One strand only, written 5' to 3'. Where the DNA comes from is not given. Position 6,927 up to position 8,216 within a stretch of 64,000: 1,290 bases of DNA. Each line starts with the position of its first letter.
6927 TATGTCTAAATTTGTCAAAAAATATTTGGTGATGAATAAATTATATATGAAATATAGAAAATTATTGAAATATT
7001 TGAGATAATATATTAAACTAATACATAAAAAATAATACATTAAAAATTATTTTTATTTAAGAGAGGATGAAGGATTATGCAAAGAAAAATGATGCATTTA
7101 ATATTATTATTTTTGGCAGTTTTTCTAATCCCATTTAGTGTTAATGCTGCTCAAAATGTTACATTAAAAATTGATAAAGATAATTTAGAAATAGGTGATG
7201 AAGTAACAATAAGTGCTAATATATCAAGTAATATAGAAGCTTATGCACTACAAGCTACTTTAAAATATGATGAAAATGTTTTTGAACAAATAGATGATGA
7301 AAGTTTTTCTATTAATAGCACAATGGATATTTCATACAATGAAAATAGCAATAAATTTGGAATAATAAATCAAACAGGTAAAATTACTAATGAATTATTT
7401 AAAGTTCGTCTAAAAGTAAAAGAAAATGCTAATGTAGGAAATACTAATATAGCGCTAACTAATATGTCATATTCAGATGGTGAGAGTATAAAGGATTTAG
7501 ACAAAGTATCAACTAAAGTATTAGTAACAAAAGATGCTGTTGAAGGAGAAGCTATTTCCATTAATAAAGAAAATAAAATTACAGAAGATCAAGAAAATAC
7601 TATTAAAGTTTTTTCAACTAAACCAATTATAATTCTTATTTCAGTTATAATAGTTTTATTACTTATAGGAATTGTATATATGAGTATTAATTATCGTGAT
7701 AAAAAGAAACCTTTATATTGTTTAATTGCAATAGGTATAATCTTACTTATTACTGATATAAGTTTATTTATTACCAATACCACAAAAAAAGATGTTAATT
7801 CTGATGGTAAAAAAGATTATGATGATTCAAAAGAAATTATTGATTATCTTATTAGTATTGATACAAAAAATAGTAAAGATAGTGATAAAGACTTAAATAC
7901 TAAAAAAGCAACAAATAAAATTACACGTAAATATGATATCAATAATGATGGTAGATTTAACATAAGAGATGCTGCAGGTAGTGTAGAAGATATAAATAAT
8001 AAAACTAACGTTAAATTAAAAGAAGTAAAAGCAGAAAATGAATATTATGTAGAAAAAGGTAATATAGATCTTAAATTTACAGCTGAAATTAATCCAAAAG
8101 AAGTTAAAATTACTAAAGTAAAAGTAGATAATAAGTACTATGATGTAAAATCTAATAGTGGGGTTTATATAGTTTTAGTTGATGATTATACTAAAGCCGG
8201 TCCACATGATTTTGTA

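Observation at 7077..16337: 3086-aa protein combining cohesin, TM hairpin, dockerin, seven novel modules and a GLUG/M26 zinc protease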

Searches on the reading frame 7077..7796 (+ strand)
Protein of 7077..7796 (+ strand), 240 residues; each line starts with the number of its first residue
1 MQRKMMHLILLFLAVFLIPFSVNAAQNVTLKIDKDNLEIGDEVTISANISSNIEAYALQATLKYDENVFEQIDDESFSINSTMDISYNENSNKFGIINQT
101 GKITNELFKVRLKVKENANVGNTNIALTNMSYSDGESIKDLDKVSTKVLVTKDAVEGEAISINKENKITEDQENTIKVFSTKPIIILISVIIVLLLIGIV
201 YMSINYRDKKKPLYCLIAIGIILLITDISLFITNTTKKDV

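Call 19: find_related_loci(query=A1, collection=genome_contigs, flank=10000)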
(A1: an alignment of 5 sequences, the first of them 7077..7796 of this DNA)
Query A1 (240 aa) in genome_contigs; peptide patterns used: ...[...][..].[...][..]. (x = any residue, [..] = any of these).
129 stretches matched a pattern; 44 encode a relative of the query (tblastn E <= 1e-3); 44 distinct loci.
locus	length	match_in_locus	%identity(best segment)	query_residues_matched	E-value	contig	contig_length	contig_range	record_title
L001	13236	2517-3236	51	2-240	8e-74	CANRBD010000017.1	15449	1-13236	MAG: uncultured Bacilli bacterium isolate Lapin-030__bin1 genome assembly, contig: Lapin-030__NODE_5262_length_15449_cov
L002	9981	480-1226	48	1-240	3e-67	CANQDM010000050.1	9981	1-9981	MAG: uncultured Bacilli bacterium isolate Lapin-007__bin22 genome assembly, contig: Lapin-007__NODE_2823_length_9981_cov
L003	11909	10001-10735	51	4-240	7e-67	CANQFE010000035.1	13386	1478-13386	MAG: uncultured Bacilli bacterium isolate Lapin-008__bin14 genome assembly, contig: Lapin-008__NODE_4906_length_13386_co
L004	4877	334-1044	47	4-240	4e-66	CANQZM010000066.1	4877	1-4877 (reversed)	MAG: uncultured Bacilli bacterium isolate Lapin-017__bin14 genome assembly, contig: Lapin-017__NODE_15642_length_4877_co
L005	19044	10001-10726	50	1-240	4e-66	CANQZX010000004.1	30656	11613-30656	MAG: uncultured Bacilli bacterium isolate Lapin-016__bin77 genome assembly, contig: Lapin-016__NODE_1207_length_30656_co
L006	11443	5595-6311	47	2-240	1e-65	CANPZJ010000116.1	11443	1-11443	MAG: uncultured Bacilli bacterium isolate Lapin-003-2__bin68 genome assembly, contig: Lapin-003-2__NODE_5037_length_1144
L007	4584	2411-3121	46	4-240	1e-64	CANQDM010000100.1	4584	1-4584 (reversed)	MAG: uncultured Bacilli bacterium isolate Lapin-007__bin22 genome assembly, contig: Lapin-007__NODE_9034_length_4584_cov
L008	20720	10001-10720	45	1-240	4e-64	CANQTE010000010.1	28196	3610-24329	MAG: uncultured Bacilli bacterium isolate Lapin-008__bin76 genome assembly, contig: Lapin-008__NODE_1957_length_28196_co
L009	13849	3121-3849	46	1-240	3e-64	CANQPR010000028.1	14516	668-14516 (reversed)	MAG: uncultured Bacilli bacterium isolate Lapin-012__bin22 genome assembly, contig: Lapin-012__NODE_5015_length_14516_co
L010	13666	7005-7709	54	7-240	1e-63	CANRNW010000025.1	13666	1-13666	MAG: uncultured Clostridia bacterium isolate Lapin-020__bin96 genome assembly, contig: Lapin-020__NODE_6259_length_13666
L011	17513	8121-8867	47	1-240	2e-63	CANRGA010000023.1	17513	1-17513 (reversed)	MAG: uncultured Bacilli bacterium isolate Lapin-022__bin6 genome assembly, contig: Lapin-022__NODE_3161_length_17513_cov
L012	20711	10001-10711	47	4-240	2e-63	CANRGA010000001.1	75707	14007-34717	MAG: uncultured Bacilli bacterium isolate Lapin-022__bin6 genome assembly, contig: Lapin-022__NODE_310_length_75707_cov_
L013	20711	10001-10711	48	4-240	8e-63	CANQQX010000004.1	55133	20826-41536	MAG: uncultured Bacilli bacterium isolate Lapin-008__bin51 genome assembly, contig: Lapin-008__NODE_722_length_55133_cov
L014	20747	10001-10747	46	1-240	2e-62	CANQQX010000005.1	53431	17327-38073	MAG: uncultured Bacilli bacterium isolate Lapin-008__bin51 genome assembly, contig: Lapin-008__NODE_768_length_53431_cov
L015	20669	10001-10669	50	19-240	1e-61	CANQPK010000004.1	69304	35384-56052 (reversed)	MAG: uncultured Clostridia bacterium isolate Lapin-012__bin29 genome assembly, contig: Lapin-012__NODE_762_length_69304_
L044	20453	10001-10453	30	20-167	1e-5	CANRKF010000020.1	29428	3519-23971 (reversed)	MAG: uncultured Clostridia bacterium isolate Lapin-022__bin28 genome assembly, contig: Lapin-022__NODE_1487_length_29428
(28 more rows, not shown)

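Call 81: search_protein_families(library=pfam, proteins=[L044:5107-7500:+, L044:7501-9735:+, L044:9923-10765:+], max_evalue=0.001)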
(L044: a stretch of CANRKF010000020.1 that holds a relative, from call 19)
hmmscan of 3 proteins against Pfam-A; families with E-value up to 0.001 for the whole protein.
L044:5107-7500:+ (798 aa): 2 families
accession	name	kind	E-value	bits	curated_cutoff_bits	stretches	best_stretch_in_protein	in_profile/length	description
PF08305.17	NPCBM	-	2.8e-28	99.1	23.9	1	78-227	3-136/137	NPCBM/NEW2 domain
PF00754.31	F5_F8_type_C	-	0.00014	22.5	28.2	1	107-214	9-118/127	F5/8 type C domain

L044:7501-9735:+ (745 aa): 5 families
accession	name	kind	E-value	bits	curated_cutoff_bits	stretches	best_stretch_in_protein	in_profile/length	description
PF00404.24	Dockerin_1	-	9.8e-17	61.3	22.9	1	679-738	1-56/57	Dockerin type I domain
PF00754.31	F5_F8_type_C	-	1.6e-12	48.1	28.2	1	152-269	13-124/127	F5/8 type C domain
PF22633.2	F5_F8_type_C_2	-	2.4e-10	41.3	27.8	1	155-255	1-91/91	NedA-like, galactose-binding domain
PF13202.12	EF-hand_5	-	0.00033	20.4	25.9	0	715-731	5-21/25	EF hand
PF06588.17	Muskelin_N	-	0.00092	19.6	27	0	163-255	28-123/197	Muskelin N-terminus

L044:9923-10765:+ (281 aa): 2 families
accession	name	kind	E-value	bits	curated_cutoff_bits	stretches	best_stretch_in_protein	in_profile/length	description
PF00963.24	Cohesin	-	3.8e-10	40.5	24.1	1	36-161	2-136/139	Cohesin domain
PF22807.2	TrAA12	-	6.8e-05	21.8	30.9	1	152-234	367-446/463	TrAA12-like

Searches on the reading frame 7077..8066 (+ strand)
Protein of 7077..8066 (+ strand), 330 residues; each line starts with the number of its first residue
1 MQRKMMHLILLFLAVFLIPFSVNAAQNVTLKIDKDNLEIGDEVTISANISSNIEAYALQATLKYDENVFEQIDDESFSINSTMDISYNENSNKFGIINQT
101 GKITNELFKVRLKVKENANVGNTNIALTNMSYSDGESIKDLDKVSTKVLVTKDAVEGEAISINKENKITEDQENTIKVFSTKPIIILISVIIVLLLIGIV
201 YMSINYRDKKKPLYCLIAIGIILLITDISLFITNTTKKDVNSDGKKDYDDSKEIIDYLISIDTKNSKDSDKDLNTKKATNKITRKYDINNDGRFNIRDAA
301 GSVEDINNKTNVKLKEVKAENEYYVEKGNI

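Call 11: find_homologous_proteins(query=window:7077-8066:+, max_evalue=0.001)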
Query window:7077-8066:+ (330 aa): 3 proteins with E <= 0.001 among 5019 candidates.
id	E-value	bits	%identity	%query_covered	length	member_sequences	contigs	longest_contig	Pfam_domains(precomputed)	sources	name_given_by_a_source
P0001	2.4e-58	216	58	59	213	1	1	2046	PF00963.25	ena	-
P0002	1.1e-49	187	50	59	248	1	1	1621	PF00963.25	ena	-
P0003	2.4e-45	173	45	65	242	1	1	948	PF00963.25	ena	-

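Call 15: search_solved_structures(query=window:7077-8066:+, max_evalue=10, show_alignments=2)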
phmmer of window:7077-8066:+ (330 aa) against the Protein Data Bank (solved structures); distinct sequences matched with E-value up to 10: 17.
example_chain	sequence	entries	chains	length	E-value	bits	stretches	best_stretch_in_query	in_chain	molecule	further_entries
2jh2_A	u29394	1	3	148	3.1e-05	26.7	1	35-138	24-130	O-GLCNACASE NAGJ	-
2o4e_A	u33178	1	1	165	4.5e-05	26.1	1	35-138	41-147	O-GlcNAcase nagJ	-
2ozn_A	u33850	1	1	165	5.6e-05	25.8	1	35-138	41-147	O-GlcNAcase nagJ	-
2w1n_A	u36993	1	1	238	8.5e-05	25.3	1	35-141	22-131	O-GLCNACASE NAGJ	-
3l8q_A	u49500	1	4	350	0.0023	20.6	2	18-76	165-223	Cellulosomal scaffoldin adaptor protein B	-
5g5d_A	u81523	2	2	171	0.13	14.8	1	24-74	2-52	CELLULOSOME ANCHORING PROTEIN COHESIN REGION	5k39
5m6c_E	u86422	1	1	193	0.15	14.6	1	239-299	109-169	Neuron-specific calcium-binding protein hippocalcin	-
5m6c_A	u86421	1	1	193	0.16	14.5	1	239-299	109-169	Neuron-specific calcium-binding protein hippocalcin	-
5g4p_A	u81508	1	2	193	0.18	14.4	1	239-299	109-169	Neuron-specific calcium-binding protein hippocalcin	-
5g58_A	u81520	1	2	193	0.18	14.3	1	239-299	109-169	Neuron-specific calcium-binding protein hippocalcin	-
6w9o_A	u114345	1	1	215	0.23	14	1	80-160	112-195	OTU domain-containing protein wMelOTU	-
6w9r_A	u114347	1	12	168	0.24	13.9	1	80-152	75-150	OTU domain-containing protein wMelOTU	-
5t7c_A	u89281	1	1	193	0.25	13.9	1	240-299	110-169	Hippocalcin-like protein 1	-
2y3n_A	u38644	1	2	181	0.29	13.6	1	26-83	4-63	CELLULOSOMAL SCAFFOLDIN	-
1tyj_A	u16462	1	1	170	0.52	12.8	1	28-83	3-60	cellulosomal scaffoldin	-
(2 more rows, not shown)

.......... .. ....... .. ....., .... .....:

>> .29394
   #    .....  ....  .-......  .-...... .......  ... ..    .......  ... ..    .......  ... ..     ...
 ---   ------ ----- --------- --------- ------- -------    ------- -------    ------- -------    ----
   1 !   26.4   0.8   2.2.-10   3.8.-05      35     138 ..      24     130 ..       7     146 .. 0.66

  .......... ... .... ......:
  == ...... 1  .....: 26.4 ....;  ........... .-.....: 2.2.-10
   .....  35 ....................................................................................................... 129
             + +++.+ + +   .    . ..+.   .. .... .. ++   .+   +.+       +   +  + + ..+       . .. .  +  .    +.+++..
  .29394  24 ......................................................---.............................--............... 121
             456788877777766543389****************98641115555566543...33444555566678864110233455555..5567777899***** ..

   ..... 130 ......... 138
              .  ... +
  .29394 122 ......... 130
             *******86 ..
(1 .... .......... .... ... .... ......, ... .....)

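Call 30: find_homologous_proteins(query=A3, max_evalue=0.001)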
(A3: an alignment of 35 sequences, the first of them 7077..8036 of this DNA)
Query A3 (35 sequences) (320 aa, profile of the alignment): 7 proteins with E <= 0.001 among 8000 candidates.
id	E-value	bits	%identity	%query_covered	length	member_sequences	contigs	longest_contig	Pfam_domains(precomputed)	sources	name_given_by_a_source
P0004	3.0e-101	357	38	98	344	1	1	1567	PF00404.25,PF00963.25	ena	-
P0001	1.4e-83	299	58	61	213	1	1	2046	PF00963.25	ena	-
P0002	1.1e-80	289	50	61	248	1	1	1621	PF00963.25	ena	-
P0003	2.6e-65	239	45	67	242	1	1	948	PF00963.25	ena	-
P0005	3.8e-62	228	53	51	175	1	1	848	PF00963.25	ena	-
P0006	4.8e-31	126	29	42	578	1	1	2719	PF05342.20,PF00404.25,PF00963.25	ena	-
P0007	1.2e-11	62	28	60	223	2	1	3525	PF00963.25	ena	-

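Call 42: predict_structure(alignment_id=A4)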
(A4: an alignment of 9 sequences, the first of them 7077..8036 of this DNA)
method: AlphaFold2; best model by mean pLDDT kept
length: 320 residues; sequences in the alignment: 9
mean_pLDDT: 66.2   pTM: 0.57
mean pLDDT of the five models: 66.2, 63.5, 63.0, 62.7, 61.1
residues with pLDDT >= 90: 11; 70-90: 126; 50-70: 117; < 50: 66
segments of 3 or more residues with pLDDT < 50: 17-24, 154-184, 231-236, 266-279
pLDDT, mean of each block of 10 residues (from residue 1): 60 53 58 85 87 80 87 86 81 81 80 86 81 78 81 49 41 31 53 67 57 60 61 49 68 69 46 44 61 72 71 52
secondary structure, 60 per line:
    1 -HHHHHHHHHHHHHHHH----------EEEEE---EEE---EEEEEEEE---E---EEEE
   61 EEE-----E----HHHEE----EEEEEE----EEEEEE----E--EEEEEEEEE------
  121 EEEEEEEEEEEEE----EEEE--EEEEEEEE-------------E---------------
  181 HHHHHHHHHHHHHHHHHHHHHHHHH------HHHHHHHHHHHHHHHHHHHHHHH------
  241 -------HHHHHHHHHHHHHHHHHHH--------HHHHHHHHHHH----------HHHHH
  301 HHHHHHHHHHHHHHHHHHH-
elements in order: H2-17 E28-32 E36-38 E42-49 E57-63 E83-88 E93-98 E106-114 E121-133 E138-141 E144-151 H181-205 H212-234 H248-266 H275-285 H296-319

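Call 47: fold_search(model_id=the predicted structure, library=pdb)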
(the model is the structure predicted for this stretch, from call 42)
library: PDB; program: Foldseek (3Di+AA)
matches with E <= 10: 1998; with E <= 0.001: 91
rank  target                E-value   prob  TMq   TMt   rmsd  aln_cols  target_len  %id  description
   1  2w1n                  1.4e-09  1.00  0.35  0.48   2.6       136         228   24  cohesin and fibronectin type-III double module construct from the Clostridium perfringens glycoside hydrolase GH84C (released 2009-02-03)
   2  2vo8                  1.8e-09  1.00  0.35  0.77   2.8       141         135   18  Cohesin module from Clostridium perfringens ATCC13124 family 33 glycoside hydrolase. (released 2008-09-02)
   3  2jh2_A                1.9e-09  1.00  0.34  0.76   2.8       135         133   24  X-ray crystal structure of a cohesin-like module from Clostridium perfringens (released 2007-11-06)
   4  4dh2_A                2.8e-07  1.00  0.30  0.55   5.0       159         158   12  Crystal structure of Coh-OlpC(Cthe_0452)-Doc435(Cthe_0435) complex: A novel type I Cohesin-Dockerin complex from Clost (released 2012-11-28)
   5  4dh2_C                3.1e-07  1.00  0.31  0.56   5.0       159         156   12  Crystal structure of Coh-OlpC(Cthe_0452)-Doc435(Cthe_0435) complex: A novel type I Cohesin-Dockerin complex from Clost (released 2012-11-28)
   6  3ul4_A                4.5e-07  1.00  0.32  0.65   3.5       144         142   11  Crystal structure of Coh-OlpA(Cthe_3080)-Doc918(Cthe_0918) complex: A novel type I Cohesin-Dockerin complex from Clost (released 2012-11-28)
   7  5n5p_A                6.4e-07  1.00  0.32  0.67   3.6       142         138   16  Crystal structure of Ruminococcus flavefaciens' type III complex containing the fifth cohesin from scaffoldin B and th (released 2018-02-28)
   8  1qzn                  7.2e-07  1.00  0.31  0.54   4.4       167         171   15  Crystal Structure Analysis of a type II cohesin domain from the cellulosome of Acetivibrio cellulolyticus (released 2004-09-21)
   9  6kgf_C                9.7e-07  1.00  0.32  0.64   3.3       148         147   18  Crystal structure of CaDoc0917(R16D)-CaCohA2 complex at pH 8.2 (released 2020-07-08)
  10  6kgc_A                1.5e-06  1.00  0.29  0.60   6.7       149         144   16  Crystal structure of CaDoc0917(R49D)-CaCohA2 complex at pH 5.4 (released 2020-07-08)
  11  5lxv_C                1.6e-06  1.00  0.31  0.53   4.2       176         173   14  Crystal structure of Ruminococcus flavefaciens scaffoldin C cohesin in complex with a dockerin from an uncharacterized (released 2016-10-19)
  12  5n5p_C                2.0e-06  1.00  0.31  0.65   3.7       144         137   17  Crystal structure of Ruminococcus flavefaciens' type III complex containing the fifth cohesin from scaffoldin B and th (released 2018-02-28)
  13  2xdh                  2.7e-06  1.00  0.32  0.70   3.7       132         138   16  Non-cellulosomal cohesin from the hyperthermophilic archaeon Archaeoglobus fulgidus (released 2010-05-26)
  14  6kgd_A                3.9e-06  1.00  0.28  0.55   7.0       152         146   18  Crystal structure of CaDoc0917(R49D)-CaCohA2 complex at pH 8.0 (released 2020-07-08)
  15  6kg8_MODEL_1_A        4.6e-06  1.00  0.30  0.58   4.0       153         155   17  Solution structure of CaCohA2 from Clostridium acetobutylicum (released 2020-07-08)
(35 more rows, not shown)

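Call 77: find_encoding_contigs(protein=P0001, flank=2000, max_places=3)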
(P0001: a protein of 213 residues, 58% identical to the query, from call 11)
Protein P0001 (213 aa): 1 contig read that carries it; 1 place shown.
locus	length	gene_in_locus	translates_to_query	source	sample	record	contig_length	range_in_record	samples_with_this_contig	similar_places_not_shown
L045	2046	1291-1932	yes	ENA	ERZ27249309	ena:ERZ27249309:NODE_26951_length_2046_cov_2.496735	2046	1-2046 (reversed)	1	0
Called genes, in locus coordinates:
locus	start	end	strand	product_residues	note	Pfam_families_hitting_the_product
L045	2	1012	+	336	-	?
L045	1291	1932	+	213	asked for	PF00963:Cohesin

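Call 78: find_encoding_contigs(protein=P0006, flank=3000, max_places=3)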
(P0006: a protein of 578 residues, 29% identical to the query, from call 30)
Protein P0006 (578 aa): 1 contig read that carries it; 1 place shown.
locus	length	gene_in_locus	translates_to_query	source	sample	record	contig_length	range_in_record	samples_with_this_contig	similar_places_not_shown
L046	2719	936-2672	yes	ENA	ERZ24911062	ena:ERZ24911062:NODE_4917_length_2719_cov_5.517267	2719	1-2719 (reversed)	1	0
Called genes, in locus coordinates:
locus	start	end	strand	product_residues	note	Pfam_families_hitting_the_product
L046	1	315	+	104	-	?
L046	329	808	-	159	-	PF01243:PNPOx_N, PF12900:Pyridox_ox_2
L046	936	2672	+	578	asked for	PF00963:Cohesin, PF00404:Dockerin_1, PF05342:Peptidase_M26_N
